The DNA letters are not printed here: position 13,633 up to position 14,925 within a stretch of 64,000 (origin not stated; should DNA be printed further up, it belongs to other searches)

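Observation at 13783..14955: Orphan P4-alpha-type primase module (Zn-ribbon plus Toprim) wedged between aspS and the mtn operon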

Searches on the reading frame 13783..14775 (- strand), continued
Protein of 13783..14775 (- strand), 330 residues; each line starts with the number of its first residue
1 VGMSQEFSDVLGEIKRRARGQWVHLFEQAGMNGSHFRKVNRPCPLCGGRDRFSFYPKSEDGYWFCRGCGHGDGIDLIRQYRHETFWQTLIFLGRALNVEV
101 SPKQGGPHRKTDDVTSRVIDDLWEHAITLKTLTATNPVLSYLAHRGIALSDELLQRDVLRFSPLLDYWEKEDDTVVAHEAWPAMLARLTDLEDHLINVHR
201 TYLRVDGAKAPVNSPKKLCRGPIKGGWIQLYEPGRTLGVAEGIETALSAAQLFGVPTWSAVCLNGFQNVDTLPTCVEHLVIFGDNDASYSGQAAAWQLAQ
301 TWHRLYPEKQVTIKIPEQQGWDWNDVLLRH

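Call 32: get_annotated_region(hit=H1, flank=7000)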
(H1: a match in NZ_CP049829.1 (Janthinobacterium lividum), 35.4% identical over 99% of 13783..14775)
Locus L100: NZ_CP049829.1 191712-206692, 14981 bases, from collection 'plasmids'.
description: Janthinobacterium lividum strain EIF2 plasmid p356839, complete sequence
organism: Janthinobacterium lividum (NCBI taxid 29581)
taxonomy: Bacteria; Pseudomonadota; Betaproteobacteria; Burkholderiales; Oxalobacteraceae; Janthinobacterium; Janthinobacterium lividum
host: -; source: single organism,water pond; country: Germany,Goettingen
typing (MOB-suite, as given by PLSDB): non-mobilizable
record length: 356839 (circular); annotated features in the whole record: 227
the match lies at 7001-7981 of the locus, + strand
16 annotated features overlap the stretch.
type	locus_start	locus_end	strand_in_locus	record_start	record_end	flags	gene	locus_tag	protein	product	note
CDS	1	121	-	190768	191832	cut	-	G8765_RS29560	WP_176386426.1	tyrosine-type recombinase/integrase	GO:0015074 - DNA integration [Evidence IEA]; GO:0006310 - DNA recombination [Evidence IEA]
CDS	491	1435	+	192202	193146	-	-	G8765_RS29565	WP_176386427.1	site-specific integrase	-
CDS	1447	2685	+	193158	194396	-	-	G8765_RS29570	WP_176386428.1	DUF1173 family protein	-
CDS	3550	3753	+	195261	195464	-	-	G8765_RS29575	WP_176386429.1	hypothetical protein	-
CDS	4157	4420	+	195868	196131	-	-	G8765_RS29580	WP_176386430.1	hypothetical protein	-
CDS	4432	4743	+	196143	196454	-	-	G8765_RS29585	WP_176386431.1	hypothetical protein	-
CDS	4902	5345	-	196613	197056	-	gspG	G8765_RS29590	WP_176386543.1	type II secretion system major pseudopilin GspG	GO:0015628 - protein secretion by the type II secretion system [Evidence IEA]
CDS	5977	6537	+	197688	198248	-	-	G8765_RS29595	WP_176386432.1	hypothetical protein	-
CDS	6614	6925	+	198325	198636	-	-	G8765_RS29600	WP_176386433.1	hypothetical protein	-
CDS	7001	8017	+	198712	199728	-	-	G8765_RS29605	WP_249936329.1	toprim domain-containing protein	-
CDS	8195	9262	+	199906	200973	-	-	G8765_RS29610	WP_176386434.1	DUF932 domain-containing protein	-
CDS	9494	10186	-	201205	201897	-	-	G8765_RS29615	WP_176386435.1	helix-turn-helix transcriptional regulator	-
CDS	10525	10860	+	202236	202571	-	-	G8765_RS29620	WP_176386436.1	hypothetical protein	-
CDS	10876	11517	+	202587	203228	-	-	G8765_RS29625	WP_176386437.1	FlhC family transcriptional regulator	GO:0045893 - positive regulation of DNA-templated transcription [Evidence IEA]; GO:1902208 - regulation of ...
CDS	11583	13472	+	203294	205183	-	mobH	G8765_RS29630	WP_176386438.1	MobH family relaxase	-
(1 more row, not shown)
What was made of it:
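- Closest known: Toprim-type primases of conjugative plasmids. Different: Plasmid copies sit near relaxase, coupling-protein and other transfer-associated genes (call 32), and TraC and Sog are transferred to the recipient cell.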

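Call 34: find_encoding_contigs(protein=P0070, flank=6000, max_places=1)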
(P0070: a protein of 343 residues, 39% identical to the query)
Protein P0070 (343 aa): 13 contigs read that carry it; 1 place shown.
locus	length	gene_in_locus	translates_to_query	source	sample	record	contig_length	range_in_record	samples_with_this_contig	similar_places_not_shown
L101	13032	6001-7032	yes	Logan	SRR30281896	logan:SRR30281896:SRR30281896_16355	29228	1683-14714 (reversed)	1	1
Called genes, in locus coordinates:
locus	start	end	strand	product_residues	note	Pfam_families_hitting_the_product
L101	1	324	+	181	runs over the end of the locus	PF12323:HTH_OrfB_IS605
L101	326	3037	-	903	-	PF13380:CoA_binding_2, PF13607:Succ_CoA_lig, PF13549:ATP-grasp_5, PF00583:Acetyltransf_1, PF13302:Acetyltransf_3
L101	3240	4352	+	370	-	PF01008:IF-2B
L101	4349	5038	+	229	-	PF00596:Aldolase_II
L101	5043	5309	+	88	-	-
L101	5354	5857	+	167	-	-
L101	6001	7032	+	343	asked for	PF08273:Zn_Ribbon_Prim, PF23639:DUF7146, PF13362:Toprim_3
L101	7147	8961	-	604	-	PF01336:tRNA_anti-codon, PF00152:tRNA-synt_2, PF02938:GAD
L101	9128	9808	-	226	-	PF04367:DUF502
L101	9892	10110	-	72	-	PF09723:Zn_ribbon_8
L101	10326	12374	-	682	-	PF00009:GTP_EFTU, PF22042:EF-G_D2, PF14492:EFG_III, PF03764:EFG_IV, PF00679:EFG_C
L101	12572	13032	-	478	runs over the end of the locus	PF00672:HAMP (weak), PF00512:HisKA, PF02518:HATPase_c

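Call 35: find_encoding_contigs(protein=P0078, flank=6000, max_places=1)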
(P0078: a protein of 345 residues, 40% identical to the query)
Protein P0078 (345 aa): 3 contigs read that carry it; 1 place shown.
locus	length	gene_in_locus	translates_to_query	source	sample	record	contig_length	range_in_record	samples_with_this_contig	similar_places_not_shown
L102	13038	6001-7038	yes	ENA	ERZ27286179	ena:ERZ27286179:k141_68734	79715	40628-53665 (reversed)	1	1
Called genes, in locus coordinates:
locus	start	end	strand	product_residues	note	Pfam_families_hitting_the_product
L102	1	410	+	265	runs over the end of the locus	PF00005:ABC_tran, PF13304:AAA_21 (faint)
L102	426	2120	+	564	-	PF00528:BPD_transp_1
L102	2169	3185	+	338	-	PF13343:SBP_bac_6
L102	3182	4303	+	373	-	PF00266:Aminotran_5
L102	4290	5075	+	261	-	PF00702:Hydrolase, PF13419:HAD_2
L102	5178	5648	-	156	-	PF04073:tRNA_edit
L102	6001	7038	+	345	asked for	PF08273:Zn_Ribbon_Prim, PF23639:DUF7146, PF13362:Toprim_3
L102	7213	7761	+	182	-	PF03358:FMN_red (weak), PF12682:Flavodoxin_4, PF12724:Flavodoxin_5 (faint)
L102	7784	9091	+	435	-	PF03976:PPK2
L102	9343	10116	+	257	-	PF00497:SBP_bac_3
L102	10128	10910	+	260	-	PF00497:SBP_bac_3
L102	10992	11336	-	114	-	-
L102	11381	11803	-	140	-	PF11756:YgbA_NO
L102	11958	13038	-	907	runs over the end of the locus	PF00403:HMA, PF00122:E1-E2_ATPase, PF00702:Hydrolase, PF00403:HMA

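Call 36: find_encoding_contigs(protein=P0089, flank=6000, max_places=1)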
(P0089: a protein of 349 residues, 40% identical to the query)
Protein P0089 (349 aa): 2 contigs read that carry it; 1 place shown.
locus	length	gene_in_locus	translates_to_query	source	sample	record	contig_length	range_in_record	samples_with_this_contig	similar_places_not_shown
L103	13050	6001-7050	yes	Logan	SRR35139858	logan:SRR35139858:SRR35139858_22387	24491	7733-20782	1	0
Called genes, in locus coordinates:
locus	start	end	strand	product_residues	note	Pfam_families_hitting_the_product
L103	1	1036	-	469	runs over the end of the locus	PF03972:MmgE_PrpD_N, PF19305:MmgE_PrpD_C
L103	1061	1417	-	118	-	PF12844:HTH_19, PF01381:HTH_3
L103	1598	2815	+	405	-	PF08030:NAD_binding_6 (faint), PF00042:Globin, PF00175:NAD_binding_1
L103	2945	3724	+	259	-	PF00881:Nitroreductase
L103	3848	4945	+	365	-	PF01008:IF-2B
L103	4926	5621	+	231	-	PF00596:Aldolase_II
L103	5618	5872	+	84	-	-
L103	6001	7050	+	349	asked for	PF08273:Zn_Ribbon_Prim, PF23639:DUF7146, PF13362:Toprim_3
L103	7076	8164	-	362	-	PF00962:A_deaminase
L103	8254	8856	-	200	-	PF01765:RRF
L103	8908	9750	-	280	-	PF00696:AA_kinase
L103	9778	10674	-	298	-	PF00126:HTH_1, PF03466:LysR_substrate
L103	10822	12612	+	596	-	PF03486:HI0933_like (faint), PF07992:Pyr_redox_2 (faint), PF14537:Cytochrom_c3_2, PF00890:FAD_binding_2, PF01266:DAO (weak), PF12831:FAD_oxidored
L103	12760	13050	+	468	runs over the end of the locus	PF07969:Amidohydro_3 (faint), PF01979:Amidohydro_1 (weak)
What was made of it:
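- The same gene stays linked to mtnAB even where aspS is not the neighbour (L103; call 36).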

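Call 37: find_encoding_contigs(protein=P0109, flank=6000, max_places=1)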
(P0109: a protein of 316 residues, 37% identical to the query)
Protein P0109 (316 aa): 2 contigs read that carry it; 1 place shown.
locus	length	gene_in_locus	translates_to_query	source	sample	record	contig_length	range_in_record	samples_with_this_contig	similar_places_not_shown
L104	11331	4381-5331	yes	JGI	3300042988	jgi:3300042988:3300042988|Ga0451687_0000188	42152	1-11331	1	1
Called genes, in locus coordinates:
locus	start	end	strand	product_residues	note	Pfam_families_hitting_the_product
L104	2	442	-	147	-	?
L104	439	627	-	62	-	-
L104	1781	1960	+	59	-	-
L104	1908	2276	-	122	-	-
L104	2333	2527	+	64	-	-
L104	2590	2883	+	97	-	-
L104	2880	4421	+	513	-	PF00270:DEAD, PF04851:ResIII, PF13604:AAA_30 (weak), PF18766:SWI2_SNF2, PF00271:Helicase_C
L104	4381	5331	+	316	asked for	PF08273:Zn_Ribbon_Prim, PF23639:DUF7146, PF13362:Toprim_3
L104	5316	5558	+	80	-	PF24751:DUF7696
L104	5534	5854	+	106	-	PF05772:NinB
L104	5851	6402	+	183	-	PF07463:NUMOD4, PF13392:HNH_3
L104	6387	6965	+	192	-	PF05766:NinG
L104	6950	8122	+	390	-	-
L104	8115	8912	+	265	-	-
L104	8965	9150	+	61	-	-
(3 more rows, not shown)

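Call 47: predict_structure(alignment_id=A2)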
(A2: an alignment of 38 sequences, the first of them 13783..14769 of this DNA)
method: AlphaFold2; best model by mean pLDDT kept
length: 328 residues; sequences in the alignment: 38
mean_pLDDT: 92.9   pTM: 0.73
mean pLDDT of the five models: 92.9, 91.5, 90.9, 90.4, 89.7
residues with pLDDT >= 90: 267; 70-90: 47; 50-70: 11; < 50: 3
segments of 3 or more residues with pLDDT < 50: 104-106
pLDDT, mean of each block of 10 residues (from residue 1): 88 97 97 93 86 94 94 95 91 92 54 89 97 98 97 97 89 88 96 96 98 91 94 97 98 97 87 97 95 95 96 98 96
secondary structure, 60 per line:
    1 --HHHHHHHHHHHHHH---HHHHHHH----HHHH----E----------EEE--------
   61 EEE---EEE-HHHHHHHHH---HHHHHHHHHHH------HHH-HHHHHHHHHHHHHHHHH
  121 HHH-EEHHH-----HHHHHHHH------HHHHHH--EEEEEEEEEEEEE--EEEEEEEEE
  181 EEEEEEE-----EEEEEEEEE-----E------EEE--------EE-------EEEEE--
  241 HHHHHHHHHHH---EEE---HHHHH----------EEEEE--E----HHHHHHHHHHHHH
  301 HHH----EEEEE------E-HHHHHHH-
elements in order: H3-16 H20-26 H31-34 E50-52 E61-63 E67-69 H71-79 H83-93 H104-123 H135-142 H149-154 E157-169 E172-187 E193-201 E214-216 E234-238 H241-251 E255-257 H261-265 E276-280 H288-303 E308-312 H321-327

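Call 49: fold_search(model_id=the predicted structure, library=pdb)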
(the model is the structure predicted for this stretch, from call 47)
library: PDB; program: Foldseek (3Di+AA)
matches with E <= 10: 1029; with E <= 0.001: 14
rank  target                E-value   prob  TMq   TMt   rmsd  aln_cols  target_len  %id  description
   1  2au3                  2.6e-08  1.00  0.40  0.34  17.1       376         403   16  Crystal Structure of the Aquifex aeolicus primase (Zinc Binding and RNA Polymerase Domains) (released 2005-11-15)
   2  1dd9                  1.2e-07  1.00  0.46  0.48   5.0       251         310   14  STRUCTURE OF THE DNAG CATALYTIC CORE (released 2000-04-07)
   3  1eqn_C                1.8e-07  1.00  0.45  0.47   5.0       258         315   14  E.COLI PRIMASE CATALYTIC CORE (released 2000-06-30)
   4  1dde                  2.1e-07  1.00  0.47  0.49   4.9       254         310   14  STRUCTURE OF THE DNAG CATALYTIC CORE (released 2000-04-07)
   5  4e2k                  3.5e-07  1.00  0.42  0.43   6.4       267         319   11  The structure of the S. aureus DnaG RNA Polymerase Domain (released 2012-08-01)
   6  5w33                  2.6e-06  1.00  0.44  0.46   6.2       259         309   11  Crystal structure of the RNA polymerase domain (RPD) of Mycobacterium tuberculosis primase DnaG (released 2018-03-28)
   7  5w34_B                1.0e-05  1.00  0.42  0.43   6.5       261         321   10  Crystal structure of the RNA polymerase domain (RPD) of Mycobacterium tuberculosis primase DnaG in complex with double (released 2018-03-28)
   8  8dvf_H                2.2e-05  1.00  0.30  0.30  13.4       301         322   13  T4 Bacteriophage primosome with single strand DNA, state 1 (released 2023-06-14)
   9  7t8c_A                2.7e-05  1.00  0.42  0.28   8.1       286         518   14  Heptameric Human Twinkle Helicase Clinical Variant W315L (released 2022-07-27)
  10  7t8b_A                2.7e-05  1.00  0.41  0.28   9.4       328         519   13  Octameric Human Twinkle Helicase Clinical Variant W315L (released 2022-07-27)
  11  7t8b_B                3.1e-05  1.00  0.42  0.29   9.3       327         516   13  Octameric Human Twinkle Helicase Clinical Variant W315L (released 2022-07-27)
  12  6n9v_F                9.1e-05  1.00  0.34  0.26   5.8       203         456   16  Structure of bacteriophage T7 lagging-strand DNA polymerase (D5A/E7A) and gp4 (helicase/primase) bound to DNA includin (released 2019-03-06)
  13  5w35_A                9.7e-05  1.00  0.39  0.40   7.4       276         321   12  Crystal structure of the RNA polymerase domain (RPD) of Mycobacterium tuberculosis primase DnaG in complex with a doub (released 2018-03-28)
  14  1q57_A                1.3e-04  1.00  0.35  0.25   6.1       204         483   18  The Crystal Structure of the Bifunctional Primase-Helicase of Bacteriophage T7 (released 2003-11-25)
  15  2bfc_B                2.7e-02  0.92  0.21  0.21   7.3       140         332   12  Reactivity modulation of human branched-chain alpha-ketoacid dehydrogenase by an internal molecular switch (released 2006-02-16)
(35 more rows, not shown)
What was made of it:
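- AF2 model pLDDT 92.9 and exclusive primase hits (2au3, 1dd9, 4e2k, 5w33, 8dvf, 7t8c, 6n9v, 1q57): calls 47, 49.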

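Call 52: find_encoding_contigs(protein=P0090, flank=6000, max_places=2)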
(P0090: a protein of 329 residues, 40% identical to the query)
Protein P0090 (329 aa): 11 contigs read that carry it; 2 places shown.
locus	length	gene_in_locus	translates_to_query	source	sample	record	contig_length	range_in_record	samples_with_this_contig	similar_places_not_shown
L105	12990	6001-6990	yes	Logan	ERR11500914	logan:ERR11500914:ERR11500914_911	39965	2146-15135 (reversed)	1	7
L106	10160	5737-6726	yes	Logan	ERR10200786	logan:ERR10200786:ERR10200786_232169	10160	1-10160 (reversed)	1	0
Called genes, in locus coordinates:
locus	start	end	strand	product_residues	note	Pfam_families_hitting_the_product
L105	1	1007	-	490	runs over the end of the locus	PF22694:CtpB_N-like (weak), PF00595:PDZ (weak), PF13180:PDZ_2, PF17820:PDZ_6, PF03572:Peptidase_S41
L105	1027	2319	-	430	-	PF01551:Peptidase_M23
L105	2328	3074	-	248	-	PF00300:His_Phos_1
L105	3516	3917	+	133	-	PF00581:Rhodanese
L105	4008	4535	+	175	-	PF02556:SecB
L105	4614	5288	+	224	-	PF00072:Response_reg, PF00196:GerE, PF08281:Sigma70_r4_2 (weak), PF13936:HTH_38 (weak)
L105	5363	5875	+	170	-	-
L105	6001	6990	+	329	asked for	PF08273:Zn_Ribbon_Prim, PF23639:DUF7146, PF13362:Toprim_3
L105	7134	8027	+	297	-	-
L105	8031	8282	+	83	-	-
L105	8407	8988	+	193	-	PF02622:DUF179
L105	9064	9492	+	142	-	PF03652:RuvX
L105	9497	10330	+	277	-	PF01553:Acyltransferase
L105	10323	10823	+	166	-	PF01643:Acyl-ACP_TE, PF20791:Acyl-ACP_TE_C, PF13279:4HBT_2, PF03061:4HBT (weak)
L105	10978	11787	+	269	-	PF00005:ABC_tran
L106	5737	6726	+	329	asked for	PF08273:Zn_Ribbon_Prim, PF23639:DUF7146, PF13362:Toprim_3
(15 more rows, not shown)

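Call 53: find_encoding_contigs(protein=P0110, flank=6000, max_places=1)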
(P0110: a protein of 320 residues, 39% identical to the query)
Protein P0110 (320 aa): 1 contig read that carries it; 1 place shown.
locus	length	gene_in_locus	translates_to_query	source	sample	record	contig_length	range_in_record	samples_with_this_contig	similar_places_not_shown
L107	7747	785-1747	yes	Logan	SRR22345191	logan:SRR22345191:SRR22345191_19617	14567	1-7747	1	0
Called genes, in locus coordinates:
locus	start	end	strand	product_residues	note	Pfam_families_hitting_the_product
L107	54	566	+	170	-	-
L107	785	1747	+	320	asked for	PF08273:Zn_Ribbon_Prim, PF23639:DUF7146, PF13362:Toprim_3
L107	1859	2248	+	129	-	-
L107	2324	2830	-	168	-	PF04073:tRNA_edit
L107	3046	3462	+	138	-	PF03652:RuvX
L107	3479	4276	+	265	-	PF01553:Acyltransferase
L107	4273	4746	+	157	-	PF01643:Acyl-ACP_TE, PF20791:Acyl-ACP_TE_C (weak), PF13279:4HBT_2, PF03061:4HBT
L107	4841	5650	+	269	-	PF00005:ABC_tran, PF13304:AAA_21 (faint)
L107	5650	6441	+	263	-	PF02405:MlaE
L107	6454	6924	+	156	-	PF02470:MlaD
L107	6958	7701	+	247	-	PF04333:MlaA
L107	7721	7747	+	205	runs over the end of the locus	PF05494:MlaC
